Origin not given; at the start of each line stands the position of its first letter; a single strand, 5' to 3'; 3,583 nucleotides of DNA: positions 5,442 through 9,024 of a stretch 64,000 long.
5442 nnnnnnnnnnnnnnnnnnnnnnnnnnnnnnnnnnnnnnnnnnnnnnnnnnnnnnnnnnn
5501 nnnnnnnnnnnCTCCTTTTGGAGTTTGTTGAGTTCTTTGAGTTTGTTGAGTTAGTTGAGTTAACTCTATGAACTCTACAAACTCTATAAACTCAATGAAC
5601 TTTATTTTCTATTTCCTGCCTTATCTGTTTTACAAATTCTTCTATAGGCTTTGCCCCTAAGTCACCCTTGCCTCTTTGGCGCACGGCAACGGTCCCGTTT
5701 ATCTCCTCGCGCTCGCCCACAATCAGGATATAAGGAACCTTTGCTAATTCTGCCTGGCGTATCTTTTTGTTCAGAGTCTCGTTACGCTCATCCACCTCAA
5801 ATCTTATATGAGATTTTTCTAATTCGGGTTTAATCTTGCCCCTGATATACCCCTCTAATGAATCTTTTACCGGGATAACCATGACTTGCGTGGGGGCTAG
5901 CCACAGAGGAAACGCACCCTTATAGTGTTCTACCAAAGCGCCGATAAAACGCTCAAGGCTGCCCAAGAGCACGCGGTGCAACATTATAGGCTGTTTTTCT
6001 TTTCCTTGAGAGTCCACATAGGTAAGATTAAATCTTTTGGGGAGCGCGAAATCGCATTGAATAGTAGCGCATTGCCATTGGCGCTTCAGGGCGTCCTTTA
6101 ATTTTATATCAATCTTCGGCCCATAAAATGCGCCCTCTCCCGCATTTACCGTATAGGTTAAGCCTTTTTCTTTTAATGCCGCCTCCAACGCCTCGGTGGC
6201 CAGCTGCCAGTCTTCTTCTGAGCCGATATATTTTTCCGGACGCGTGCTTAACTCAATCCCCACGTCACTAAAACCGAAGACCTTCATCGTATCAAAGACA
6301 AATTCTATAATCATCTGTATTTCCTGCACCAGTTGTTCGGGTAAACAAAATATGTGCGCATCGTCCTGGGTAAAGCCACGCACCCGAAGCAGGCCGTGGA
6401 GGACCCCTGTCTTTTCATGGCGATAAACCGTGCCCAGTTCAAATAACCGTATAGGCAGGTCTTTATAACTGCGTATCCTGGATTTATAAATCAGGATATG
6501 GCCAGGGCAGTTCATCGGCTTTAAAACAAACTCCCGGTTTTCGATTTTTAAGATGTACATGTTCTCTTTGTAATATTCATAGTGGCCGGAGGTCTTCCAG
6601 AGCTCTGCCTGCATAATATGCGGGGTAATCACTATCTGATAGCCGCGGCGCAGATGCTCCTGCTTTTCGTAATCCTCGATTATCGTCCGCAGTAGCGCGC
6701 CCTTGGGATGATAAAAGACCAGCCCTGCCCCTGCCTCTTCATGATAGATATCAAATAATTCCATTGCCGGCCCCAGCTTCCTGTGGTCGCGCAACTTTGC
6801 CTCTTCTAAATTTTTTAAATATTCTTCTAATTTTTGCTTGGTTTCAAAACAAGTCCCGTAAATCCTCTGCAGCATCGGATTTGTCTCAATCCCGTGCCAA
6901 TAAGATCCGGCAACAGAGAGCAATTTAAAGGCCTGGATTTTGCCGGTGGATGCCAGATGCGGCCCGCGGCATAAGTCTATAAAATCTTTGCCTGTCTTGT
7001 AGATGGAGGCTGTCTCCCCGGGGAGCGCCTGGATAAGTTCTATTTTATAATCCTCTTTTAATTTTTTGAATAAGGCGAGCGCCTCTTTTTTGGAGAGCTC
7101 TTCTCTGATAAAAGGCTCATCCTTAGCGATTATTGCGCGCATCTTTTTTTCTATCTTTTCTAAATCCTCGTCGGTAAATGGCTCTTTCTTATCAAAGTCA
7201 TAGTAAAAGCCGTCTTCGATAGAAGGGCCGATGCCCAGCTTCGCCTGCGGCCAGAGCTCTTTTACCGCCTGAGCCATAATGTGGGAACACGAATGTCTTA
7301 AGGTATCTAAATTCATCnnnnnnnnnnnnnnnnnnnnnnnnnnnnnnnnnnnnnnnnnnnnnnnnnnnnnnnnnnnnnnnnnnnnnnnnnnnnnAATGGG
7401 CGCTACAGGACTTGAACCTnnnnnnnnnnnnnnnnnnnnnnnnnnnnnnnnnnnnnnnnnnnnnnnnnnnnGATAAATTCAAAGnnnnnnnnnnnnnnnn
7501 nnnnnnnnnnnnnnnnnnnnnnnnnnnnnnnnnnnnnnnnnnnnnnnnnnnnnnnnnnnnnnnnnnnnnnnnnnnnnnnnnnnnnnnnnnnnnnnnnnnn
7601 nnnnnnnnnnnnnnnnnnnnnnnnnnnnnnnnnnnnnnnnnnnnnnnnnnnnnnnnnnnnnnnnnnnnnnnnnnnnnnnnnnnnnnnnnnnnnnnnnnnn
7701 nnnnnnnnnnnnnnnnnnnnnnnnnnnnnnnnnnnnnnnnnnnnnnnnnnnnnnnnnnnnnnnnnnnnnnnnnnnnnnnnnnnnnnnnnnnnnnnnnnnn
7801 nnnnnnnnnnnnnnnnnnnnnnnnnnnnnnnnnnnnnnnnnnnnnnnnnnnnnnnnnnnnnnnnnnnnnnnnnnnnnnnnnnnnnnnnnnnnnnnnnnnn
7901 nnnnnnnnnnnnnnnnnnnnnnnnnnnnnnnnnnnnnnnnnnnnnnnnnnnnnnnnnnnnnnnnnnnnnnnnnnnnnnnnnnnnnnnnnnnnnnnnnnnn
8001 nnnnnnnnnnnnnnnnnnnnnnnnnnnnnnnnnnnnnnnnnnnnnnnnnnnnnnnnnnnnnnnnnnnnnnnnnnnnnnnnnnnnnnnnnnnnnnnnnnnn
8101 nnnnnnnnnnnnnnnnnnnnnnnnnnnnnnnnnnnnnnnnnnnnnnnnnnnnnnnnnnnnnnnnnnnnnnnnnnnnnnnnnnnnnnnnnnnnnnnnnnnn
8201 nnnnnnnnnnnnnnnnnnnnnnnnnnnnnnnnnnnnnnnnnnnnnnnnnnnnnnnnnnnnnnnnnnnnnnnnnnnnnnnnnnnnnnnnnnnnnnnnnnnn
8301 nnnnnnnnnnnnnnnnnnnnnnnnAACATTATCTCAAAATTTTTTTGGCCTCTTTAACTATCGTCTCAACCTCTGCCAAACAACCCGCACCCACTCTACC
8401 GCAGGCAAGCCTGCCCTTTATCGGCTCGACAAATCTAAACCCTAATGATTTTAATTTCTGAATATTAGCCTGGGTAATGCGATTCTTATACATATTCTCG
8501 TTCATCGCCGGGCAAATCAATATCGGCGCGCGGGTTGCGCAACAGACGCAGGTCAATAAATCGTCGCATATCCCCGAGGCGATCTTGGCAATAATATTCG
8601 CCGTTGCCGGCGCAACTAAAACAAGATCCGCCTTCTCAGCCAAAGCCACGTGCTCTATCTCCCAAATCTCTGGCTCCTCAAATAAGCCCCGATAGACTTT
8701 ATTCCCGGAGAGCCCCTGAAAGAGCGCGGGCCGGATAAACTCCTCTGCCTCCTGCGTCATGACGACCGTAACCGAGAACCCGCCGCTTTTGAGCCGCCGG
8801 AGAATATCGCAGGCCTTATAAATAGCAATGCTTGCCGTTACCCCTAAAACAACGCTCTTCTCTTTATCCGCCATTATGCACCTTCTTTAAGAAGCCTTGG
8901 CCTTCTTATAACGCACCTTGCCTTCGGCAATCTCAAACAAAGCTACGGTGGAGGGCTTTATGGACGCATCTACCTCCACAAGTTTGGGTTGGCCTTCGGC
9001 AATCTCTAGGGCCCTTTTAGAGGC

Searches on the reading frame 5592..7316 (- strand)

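Call 81: search_protein_families(library=pfam, proteins=[window:5592-7316:-], max_evalue=0.001)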
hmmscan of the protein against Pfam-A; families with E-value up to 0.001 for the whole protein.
window:5592-7316:- (574 aa): 3 families
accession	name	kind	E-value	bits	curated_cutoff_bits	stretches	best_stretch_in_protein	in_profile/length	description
PF00587.30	tRNA-synt_2b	-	2.8e-49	168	29.3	1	254-465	1-179/179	tRNA synthetase class II core domain (G, H, P, S and T)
PF03129.25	HGTP_anticodon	-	1.8e-21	76.5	21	1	477-567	1-93/94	Anticodon binding domain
PF07973.19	tRNA_SAD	-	3.6e-14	52.9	24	1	104-153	2-44/44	Threonyl and Alanyl tRNA synthetase second additional domain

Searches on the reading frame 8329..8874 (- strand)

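Call 81: search_protein_families(library=pfam, proteins=[window:8329-8874:-], max_evalue=0.001)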
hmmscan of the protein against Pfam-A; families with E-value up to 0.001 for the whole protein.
window:8329-8874:- (181 aa): 1 family
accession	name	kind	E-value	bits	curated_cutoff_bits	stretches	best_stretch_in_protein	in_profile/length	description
PF02441.25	Flavoprotein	-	2e-36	125.5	22.7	1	6-177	1-159/162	Flavoprotein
